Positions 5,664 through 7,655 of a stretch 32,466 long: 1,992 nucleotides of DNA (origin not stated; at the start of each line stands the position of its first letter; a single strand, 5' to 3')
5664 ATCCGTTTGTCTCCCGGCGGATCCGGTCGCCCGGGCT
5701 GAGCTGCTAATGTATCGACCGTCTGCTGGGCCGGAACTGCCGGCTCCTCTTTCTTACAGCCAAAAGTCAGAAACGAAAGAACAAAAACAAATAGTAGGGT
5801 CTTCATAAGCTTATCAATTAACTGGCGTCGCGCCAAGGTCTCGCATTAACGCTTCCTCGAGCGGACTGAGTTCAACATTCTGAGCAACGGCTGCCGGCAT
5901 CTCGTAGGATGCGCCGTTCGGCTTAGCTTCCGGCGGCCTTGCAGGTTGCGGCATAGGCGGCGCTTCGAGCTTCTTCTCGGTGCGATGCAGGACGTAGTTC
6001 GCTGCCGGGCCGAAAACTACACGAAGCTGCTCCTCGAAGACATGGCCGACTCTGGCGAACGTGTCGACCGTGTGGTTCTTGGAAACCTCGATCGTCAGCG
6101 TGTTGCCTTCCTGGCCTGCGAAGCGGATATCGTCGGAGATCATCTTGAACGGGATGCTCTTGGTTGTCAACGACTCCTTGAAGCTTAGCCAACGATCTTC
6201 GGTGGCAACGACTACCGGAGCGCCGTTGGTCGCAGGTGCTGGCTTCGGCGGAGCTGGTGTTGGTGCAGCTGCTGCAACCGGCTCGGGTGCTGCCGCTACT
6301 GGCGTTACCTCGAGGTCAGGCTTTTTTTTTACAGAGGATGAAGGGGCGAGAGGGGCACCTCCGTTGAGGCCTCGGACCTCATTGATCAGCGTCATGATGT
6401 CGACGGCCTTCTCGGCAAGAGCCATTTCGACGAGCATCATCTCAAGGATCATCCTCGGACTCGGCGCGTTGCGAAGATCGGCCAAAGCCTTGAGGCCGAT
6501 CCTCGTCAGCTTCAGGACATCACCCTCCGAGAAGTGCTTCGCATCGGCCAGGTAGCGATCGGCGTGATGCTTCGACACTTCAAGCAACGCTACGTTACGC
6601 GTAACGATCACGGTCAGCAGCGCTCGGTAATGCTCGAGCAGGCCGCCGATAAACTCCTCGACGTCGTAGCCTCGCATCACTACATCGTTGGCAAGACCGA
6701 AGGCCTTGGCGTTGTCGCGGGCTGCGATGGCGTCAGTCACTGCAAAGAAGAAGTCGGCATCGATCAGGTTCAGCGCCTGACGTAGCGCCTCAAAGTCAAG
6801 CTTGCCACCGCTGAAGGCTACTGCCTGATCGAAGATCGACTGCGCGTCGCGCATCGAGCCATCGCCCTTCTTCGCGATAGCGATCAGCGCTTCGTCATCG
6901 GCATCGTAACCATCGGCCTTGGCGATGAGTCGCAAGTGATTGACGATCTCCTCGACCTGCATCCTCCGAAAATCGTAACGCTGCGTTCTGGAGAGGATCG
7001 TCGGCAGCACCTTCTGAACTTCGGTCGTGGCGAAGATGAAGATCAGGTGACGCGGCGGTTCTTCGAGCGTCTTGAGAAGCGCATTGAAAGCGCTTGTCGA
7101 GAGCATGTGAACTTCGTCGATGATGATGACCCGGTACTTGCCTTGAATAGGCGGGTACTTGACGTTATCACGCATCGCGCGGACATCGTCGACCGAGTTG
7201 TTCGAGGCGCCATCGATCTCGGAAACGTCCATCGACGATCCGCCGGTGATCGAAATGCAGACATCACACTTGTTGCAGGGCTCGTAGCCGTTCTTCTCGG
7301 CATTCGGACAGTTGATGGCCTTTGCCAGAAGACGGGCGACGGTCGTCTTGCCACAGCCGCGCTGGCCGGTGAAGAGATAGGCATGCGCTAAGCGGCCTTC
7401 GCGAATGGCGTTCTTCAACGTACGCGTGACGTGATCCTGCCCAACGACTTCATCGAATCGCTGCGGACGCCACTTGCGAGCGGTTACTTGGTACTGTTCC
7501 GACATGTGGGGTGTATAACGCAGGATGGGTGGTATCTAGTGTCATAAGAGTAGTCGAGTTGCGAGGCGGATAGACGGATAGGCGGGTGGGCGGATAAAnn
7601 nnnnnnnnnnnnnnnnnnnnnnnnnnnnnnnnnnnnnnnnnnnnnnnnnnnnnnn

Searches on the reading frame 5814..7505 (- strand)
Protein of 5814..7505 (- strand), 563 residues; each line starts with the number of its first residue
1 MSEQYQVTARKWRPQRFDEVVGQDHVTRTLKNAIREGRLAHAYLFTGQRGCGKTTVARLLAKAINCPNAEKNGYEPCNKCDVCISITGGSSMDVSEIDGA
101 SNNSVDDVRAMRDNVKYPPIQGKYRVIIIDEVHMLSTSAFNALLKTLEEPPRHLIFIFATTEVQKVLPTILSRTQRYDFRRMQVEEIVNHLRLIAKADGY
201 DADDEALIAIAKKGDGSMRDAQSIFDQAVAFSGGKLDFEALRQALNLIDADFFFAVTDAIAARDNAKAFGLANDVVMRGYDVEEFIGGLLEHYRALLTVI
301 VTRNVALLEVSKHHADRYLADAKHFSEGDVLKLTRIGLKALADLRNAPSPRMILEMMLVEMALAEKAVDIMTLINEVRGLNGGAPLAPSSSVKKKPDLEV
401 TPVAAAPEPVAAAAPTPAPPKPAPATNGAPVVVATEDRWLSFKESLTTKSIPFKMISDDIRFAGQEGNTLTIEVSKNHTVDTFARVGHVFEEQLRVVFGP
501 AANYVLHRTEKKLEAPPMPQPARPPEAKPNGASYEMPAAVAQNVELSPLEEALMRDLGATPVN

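Call 75: list_cluster_members(proteins=[window:5814-7505:-, window:14883-16166:+, window:16212-17477:+, window:28860-32264:+])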
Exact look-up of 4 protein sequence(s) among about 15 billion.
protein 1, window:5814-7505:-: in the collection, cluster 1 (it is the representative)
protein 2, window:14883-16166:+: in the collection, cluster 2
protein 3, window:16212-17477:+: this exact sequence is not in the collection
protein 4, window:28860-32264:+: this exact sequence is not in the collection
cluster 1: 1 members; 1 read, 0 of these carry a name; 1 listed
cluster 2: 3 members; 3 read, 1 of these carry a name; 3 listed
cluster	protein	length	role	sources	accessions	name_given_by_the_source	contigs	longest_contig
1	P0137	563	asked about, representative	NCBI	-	-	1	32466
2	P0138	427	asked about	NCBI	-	-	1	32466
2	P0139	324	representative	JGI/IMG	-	ATP-dependent RNA helicase RhlE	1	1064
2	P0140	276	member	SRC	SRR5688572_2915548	-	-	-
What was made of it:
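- Tried and rejected: Look-up of housekeeping proteins gave no organism name (call 75), so the host taxon remains unknown.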
